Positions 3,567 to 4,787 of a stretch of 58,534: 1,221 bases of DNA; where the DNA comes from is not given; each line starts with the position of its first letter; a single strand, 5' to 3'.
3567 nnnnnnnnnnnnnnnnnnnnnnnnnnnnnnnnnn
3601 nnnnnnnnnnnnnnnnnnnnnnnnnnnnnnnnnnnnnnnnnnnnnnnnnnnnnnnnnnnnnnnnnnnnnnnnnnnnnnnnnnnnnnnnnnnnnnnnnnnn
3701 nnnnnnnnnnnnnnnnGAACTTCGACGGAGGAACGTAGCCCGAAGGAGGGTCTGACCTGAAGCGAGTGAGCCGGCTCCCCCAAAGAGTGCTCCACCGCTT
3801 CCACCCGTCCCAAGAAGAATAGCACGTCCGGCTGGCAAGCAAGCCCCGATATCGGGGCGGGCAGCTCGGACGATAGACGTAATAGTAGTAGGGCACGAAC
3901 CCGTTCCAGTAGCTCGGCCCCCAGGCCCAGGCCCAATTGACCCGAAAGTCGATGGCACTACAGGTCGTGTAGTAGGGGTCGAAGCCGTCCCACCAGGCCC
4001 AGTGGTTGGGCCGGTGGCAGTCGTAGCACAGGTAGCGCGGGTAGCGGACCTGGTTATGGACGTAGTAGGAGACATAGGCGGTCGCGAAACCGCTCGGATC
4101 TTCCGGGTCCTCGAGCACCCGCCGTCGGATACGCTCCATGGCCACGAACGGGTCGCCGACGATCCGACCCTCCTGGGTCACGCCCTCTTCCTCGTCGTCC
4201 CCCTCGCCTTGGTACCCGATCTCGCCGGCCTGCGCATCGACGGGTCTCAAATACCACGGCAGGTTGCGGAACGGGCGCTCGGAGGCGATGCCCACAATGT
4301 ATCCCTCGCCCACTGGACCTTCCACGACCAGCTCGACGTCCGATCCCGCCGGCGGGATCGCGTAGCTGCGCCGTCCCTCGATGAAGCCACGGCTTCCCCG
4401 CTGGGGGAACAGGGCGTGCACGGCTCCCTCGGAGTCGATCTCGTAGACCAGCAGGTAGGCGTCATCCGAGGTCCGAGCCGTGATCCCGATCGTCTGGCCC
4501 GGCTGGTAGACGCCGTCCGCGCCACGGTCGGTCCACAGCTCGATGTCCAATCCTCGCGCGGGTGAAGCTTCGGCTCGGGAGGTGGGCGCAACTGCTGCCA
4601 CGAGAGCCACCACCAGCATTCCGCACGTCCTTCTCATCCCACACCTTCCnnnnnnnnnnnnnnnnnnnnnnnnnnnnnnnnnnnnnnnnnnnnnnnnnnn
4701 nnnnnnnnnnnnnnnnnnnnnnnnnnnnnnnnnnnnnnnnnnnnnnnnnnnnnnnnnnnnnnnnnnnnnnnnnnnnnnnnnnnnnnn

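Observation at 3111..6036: A perfect sigma-54 promoter drives an uncharacterised three-gene envelope operon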

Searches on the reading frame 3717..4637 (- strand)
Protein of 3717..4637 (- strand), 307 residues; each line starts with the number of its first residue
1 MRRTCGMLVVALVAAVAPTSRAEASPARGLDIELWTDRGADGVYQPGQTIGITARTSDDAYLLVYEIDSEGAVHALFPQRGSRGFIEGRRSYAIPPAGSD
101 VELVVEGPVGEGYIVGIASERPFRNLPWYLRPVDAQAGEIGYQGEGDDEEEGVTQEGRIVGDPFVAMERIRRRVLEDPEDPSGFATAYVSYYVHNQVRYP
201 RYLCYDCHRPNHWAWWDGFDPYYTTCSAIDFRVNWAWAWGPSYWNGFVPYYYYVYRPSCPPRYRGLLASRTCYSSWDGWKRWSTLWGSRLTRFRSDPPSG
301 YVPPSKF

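Call 18: find_homologous_proteins(query=window:3717-4637:-, max_evalue=0.001)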
Query seq(307 aa) (307 aa): 434 proteins with E <= 0.001 among 3627 candidates; the best 120 are listed.
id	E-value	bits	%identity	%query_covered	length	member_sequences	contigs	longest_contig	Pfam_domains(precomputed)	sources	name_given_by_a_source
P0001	7.4e-214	728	100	100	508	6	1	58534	PF14326.12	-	-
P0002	2.5e-160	552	81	92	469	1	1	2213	PF14326.12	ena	-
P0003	6.8e-149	514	71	100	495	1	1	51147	PF14326.12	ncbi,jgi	ncbi:MAG TPA: DUF4384 domain-containing protein [Candidatus Eisenbacteria bacterium]|jgi:hypothetica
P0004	4.3e-148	511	70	100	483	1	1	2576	PF14326.12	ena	-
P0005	1.6e-139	483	69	90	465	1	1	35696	PF14326.12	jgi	jgi:hypothetical protein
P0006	8.6e-139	481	70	92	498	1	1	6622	PF14326.12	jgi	jgi:hypothetical protein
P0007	7.1e-138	478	66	98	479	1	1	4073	PF14326.12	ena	-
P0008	7.5e-138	478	65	100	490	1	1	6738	PF14326.12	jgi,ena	-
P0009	2.6e-137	476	65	100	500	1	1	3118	PF14326.12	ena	-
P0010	5.4e-137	475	68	91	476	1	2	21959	PF14326.12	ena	-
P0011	8.5e-136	471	64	98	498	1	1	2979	PF14326.12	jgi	jgi:hypothetical protein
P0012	2.9e-135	469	64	100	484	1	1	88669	PF14326.12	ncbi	-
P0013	1.5e-134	467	69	92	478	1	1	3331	PF14326.12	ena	-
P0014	3.2e-134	466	64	98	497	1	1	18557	PF14326.12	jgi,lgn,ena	-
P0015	9.8e-134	464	66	92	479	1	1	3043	PF14326.12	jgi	jgi:hypothetical protein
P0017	1.2e-133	464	66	98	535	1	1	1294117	PF14326.12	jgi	jgi:uncharacterized protein DUF4384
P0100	4.3e-122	426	60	96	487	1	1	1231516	PF14326.12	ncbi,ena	-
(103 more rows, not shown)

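Call 20: find_encoding_contigs(protein=P0017, flank=10000, max_places=2)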
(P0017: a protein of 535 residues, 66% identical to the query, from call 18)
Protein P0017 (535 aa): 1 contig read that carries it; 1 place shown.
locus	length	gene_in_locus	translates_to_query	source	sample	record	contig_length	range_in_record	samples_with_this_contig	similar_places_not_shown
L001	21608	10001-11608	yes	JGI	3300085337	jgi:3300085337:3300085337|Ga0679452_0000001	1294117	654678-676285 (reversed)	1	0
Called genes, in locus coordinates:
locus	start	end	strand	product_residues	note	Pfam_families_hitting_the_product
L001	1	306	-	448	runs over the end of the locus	PF00072:Response_reg, PF00158:Sigma54_activat, PF01078:Mg_chelatase (faint), PF14532:Sigma54_activ_2, PF25601:AAA_lid_14, PF02954:HTH_8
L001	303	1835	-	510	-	PF00672:HAMP, PF00512:HisKA (weak), PF02518:HATPase_c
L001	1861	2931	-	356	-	PF21016:RlmN_N, PF04055:Radical_SAM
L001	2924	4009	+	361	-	PF02541:Ppx-GppA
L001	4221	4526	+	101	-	-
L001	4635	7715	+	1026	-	PF13424:TPR_12, PF13424:TPR_12, PF01590:GAF, PF00158:Sigma54_activat, PF07724:AAA_2, PF07728:AAA_5, PF14532:Sigma54_activ_2, PF25601:AAA_lid_14, +9 more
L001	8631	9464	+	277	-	-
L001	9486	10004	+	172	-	-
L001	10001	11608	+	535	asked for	PF14326:DUF4384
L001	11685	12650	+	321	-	PF03687:UPF0164 (weak)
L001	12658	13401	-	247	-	PF00149:Metallophos (weak), PF12850:Metallophos_2 (faint)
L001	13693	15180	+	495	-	PF00089:Trypsin, PF13365:Trypsin_2, PF00595:PDZ, PF13180:PDZ_2, PF17820:PDZ_6, PF00595:PDZ (weak), PF13180:PDZ_2, PF17820:PDZ_6, +1 more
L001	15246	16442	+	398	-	PF01520:Amidase_3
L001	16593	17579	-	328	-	-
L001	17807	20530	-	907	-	PF02872:5_nucleotid_C, PF00149:Metallophos (weak), PF02872:5_nucleotid_C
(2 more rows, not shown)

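Call 21: find_encoding_contigs(protein=P0100, flank=10000, max_places=2)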
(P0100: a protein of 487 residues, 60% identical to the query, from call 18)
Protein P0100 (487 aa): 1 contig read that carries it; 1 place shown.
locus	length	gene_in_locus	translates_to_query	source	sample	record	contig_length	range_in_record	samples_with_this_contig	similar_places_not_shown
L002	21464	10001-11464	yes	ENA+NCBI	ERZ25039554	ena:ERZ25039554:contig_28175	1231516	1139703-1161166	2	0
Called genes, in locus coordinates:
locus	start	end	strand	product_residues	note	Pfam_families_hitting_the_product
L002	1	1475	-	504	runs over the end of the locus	-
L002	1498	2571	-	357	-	PF21016:RlmN_N, PF04055:Radical_SAM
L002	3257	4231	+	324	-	PF02541:Ppx-GppA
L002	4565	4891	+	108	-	-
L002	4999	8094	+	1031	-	PF13424:TPR_12, PF01590:GAF (weak), PF00158:Sigma54_activat, PF07724:AAA_2, PF07728:AAA_5, PF14532:Sigma54_activ_2, PF25601:AAA_lid_14, PF02954:HTH_8, +9 more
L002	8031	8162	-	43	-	-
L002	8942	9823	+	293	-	-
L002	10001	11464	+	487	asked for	PF14326:DUF4384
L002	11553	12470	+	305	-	-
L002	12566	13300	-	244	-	PF00149:Metallophos (weak)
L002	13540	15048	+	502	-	PF00089:Trypsin, PF13365:Trypsin_2, PF00595:PDZ, PF13180:PDZ_2, PF17820:PDZ_6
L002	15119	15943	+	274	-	PF01520:Amidase_3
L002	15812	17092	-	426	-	PF02872:5_nucleotid_C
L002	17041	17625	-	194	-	-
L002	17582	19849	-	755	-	PF00149:Metallophos, PF02872:5_nucleotid_C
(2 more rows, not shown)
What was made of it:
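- Gene order is conserved over more than 15 kb within the phylum (calls 20, 21).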

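Call 30: find_related_loci(query=A1, collection=genome_contigs, flank=10000)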
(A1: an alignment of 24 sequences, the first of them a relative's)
Query A1 (508 aa) in genome_contigs; peptide patterns used: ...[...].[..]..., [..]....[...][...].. (x = any residue, [..] = any of these).
101 stretches matched a pattern; 95 encode a relative of the query (tblastn E <= 1e-3); the best 80 are kept; 79 distinct loci.
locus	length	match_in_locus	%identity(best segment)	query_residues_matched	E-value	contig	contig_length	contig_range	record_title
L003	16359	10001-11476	57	1-500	1e-144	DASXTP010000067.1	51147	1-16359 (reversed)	MAG TPA_asm: Candidatus Eisenbacteria bacterium isolate SMAG_U4695 k141_2321263, whole genome shotgun sequence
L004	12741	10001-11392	50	5-495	4e-135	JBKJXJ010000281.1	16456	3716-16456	MAG: Candidatus Eisenbacteria bacterium isolate swi_bin.170 k127_556878, whole genome shotgun sequence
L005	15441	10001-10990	59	7-353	2e-133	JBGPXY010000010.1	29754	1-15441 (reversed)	MAG: Candidatus Eisenbacteria bacterium isolate OBJ1_062018_090_26 k141_3401100_length_29754_cov_14.0000, whole genome s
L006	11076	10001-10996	61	10-344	1e-129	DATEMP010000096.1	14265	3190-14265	MAG TPA_asm: Candidatus Eisenbacteria bacterium isolate SMAG_U8945 k141_1465802, whole genome shotgun sequence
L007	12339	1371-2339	60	7-336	3e-127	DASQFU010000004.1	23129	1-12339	MAG TPA_asm: Candidatus Limnocylindria bacterium isolate SMAG_U11788 k141_782352, whole genome shotgun sequence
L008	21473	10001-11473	47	1-494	9e-125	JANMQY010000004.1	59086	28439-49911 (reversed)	MAG: Candidatus Eisenbacteria bacterium isolate OTE_51_metabat_109 OTE_51_k141_3059062, whole genome shotgun sequence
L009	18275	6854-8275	50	4-480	3e-124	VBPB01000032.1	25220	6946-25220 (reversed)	MAG: Candidatus Eisenbacteria bacterium isolate WS_11 14_1009_16_40cm_scaffold_18448_e:837, whole genome shotgun sequenc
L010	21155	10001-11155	50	1-418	2e-122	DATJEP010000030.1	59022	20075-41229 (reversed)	MAG TPA_asm: Candidatus Udaeobacter sp. isolate SMAG_U15436 k141_13144188, whole genome shotgun sequence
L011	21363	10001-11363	61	10-331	3e-121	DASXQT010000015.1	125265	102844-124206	MAG TPA_asm: Candidatus Eisenbacteria bacterium isolate SMAG_U4620 k141_180999, whole genome shotgun sequence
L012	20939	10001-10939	62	32-337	1e-120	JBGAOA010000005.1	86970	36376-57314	MAG: Candidatus Eisenbacteria bacterium isolate MAG_AAO_H10.72 AAOH10-72_opera_contig_1329, whole genome shotgun sequenc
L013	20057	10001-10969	65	9-336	2e-120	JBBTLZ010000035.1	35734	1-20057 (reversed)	MAG: Candidatus Eisenbacteria bacterium isolate H32-bin110_1 H32_bin110_1_000000000035, whole genome shotgun sequence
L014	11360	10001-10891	65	27-323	2e-118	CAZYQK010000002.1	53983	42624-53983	MAG TPA_asm: uncultured bacterium isolate SRP119689_co1_84 genome assembly, contig: NODE_664_length_53983_cov_7.080051,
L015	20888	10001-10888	63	28-323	1e-119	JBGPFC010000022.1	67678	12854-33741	MAG: Candidatus Eisenbacteria bacterium isolate OBJ_0618_7090110_76 k141_2779562_length_67678_cov_23.4313, whole genome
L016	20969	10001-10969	57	3-323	2e-117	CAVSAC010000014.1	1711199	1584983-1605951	MAG: Candidatus Eisenbacteria bacterium isolate MFD05942.bin.1.32 genome assembly, contig: contig_31651, whole genome sh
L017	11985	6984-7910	58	27-336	7e-117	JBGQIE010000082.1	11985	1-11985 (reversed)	MAG: Candidatus Eisenbacteria bacterium isolate OBJ2_061818_070_56 k141_1543548_length_11985_cov_11.8532, whole genome s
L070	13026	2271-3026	36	30-278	4e-40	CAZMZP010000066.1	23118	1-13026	MAG TPA_asm: uncultured bacterium isolate ERP119294_co2_527 genome assembly, contig: k141_2703334, whole genome shotgun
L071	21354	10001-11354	35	30-280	8e-39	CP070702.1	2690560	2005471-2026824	MAG: Candidatus Eiseniibacteriota bacterium isolate bin56 chromosome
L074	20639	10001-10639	35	11-233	4e-33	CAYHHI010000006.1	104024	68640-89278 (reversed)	MAG TPA_asm: uncultured bacterium isolate ERP119294_co4_75 genome assembly, contig: NODE_162_length_104024_cov_8.172811,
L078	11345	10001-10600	36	30-244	9e-30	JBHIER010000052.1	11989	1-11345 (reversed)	MAG: bacterium isolate b2.sp2_bin.59 NODE_1543_length_11989_cov_4.081448, whole genome shotgun sequence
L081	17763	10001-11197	27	1-428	9e-29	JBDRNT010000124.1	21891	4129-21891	MAG: Candidatus Eisenbacteria bacterium isolate MEGAHIT-group-1.912 k141_13804443, whole genome shotgun sequence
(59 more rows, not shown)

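Call 37: predict_structure(alignment_id=A1)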
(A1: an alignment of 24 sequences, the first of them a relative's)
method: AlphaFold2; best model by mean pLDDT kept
length: 508 residues; sequences in the alignment: 24
mean_pLDDT: 48.4   pTM: 0.37
mean pLDDT of the five models: 48.4, 45.9, 43.0, 39.9, 35.0
residues with pLDDT >= 90: 0; 70-90: 93; 50-70: 93; < 50: 322
segments of 3 or more residues with pLDDT < 50: 1-3, 17-27, 83-89, 91-93, 95-109, 134-147, 195-209, 213-226, 232-250, 290-508
pLDDT, mean of each block of 10 residues (from residue 1): 51 52 49 80 67 79 82 71 47 45 36 85 83 48 47 68 73 88 84 46 46 45 47 36 34 62 73 56 57 36 33 38 30 29 26 35 36 32 33 32 33 32 30 30 33 33 35 37 33 33 40
secondary structure, 60 per line:
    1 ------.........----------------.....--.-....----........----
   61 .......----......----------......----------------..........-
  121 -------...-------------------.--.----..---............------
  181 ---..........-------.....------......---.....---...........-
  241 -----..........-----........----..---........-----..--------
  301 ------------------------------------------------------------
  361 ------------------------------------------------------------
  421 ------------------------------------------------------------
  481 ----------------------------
elements in order: H7-15 E32-36 E41-44 E49-56 E61-67 E72-77 E88-93 E110-119 H163-174 E184-193 E201-205 E212-217 H221-225 E229-239 E246-255 H261-268 H278-285
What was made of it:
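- The module is poorly modelled (pLDDT about 35-60, call 37).
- Tried and rejected: AlphaFold on g3: with 24 homologues the mean pLDDT was 48, usable only for the DUF4384 sandwich (call 37).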

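Call 42: search_solved_structures(query=A1, max_evalue=10, show_alignments=2)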
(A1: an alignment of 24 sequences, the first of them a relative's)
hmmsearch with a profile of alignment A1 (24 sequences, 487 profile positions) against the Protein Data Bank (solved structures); distinct sequences matched with E-value up to 10: 4.
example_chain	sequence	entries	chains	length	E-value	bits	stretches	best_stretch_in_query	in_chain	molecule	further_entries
29vf_O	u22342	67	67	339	3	10.1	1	360-401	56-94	TATA-box-binding protein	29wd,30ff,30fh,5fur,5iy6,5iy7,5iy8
8wql_EF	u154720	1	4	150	3.5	9.9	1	387-451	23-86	LPP2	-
9qks_C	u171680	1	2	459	4.3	9.6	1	372-456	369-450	ESX secretion system protein YukC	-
3ksc_A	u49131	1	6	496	5.7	9.2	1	394-484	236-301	LegA class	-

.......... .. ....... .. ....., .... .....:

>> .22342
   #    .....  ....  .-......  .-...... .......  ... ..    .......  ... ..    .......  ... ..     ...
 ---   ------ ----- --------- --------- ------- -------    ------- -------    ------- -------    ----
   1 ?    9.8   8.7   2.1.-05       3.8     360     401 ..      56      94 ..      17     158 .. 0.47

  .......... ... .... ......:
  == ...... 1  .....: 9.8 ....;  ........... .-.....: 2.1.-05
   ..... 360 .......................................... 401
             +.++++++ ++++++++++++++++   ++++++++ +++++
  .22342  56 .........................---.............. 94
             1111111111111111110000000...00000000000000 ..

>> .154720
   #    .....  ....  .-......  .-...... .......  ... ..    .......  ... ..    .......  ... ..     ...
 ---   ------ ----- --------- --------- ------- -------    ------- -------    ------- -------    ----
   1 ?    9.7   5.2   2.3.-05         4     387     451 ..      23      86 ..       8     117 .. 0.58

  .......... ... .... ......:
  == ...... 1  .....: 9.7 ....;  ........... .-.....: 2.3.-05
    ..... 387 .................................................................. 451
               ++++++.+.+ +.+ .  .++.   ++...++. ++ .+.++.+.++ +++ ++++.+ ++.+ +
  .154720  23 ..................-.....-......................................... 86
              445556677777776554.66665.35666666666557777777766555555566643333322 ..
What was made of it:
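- Tried and rejected: PDB sequence search: a g3 profile gave only low-complexity noise (call 42).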
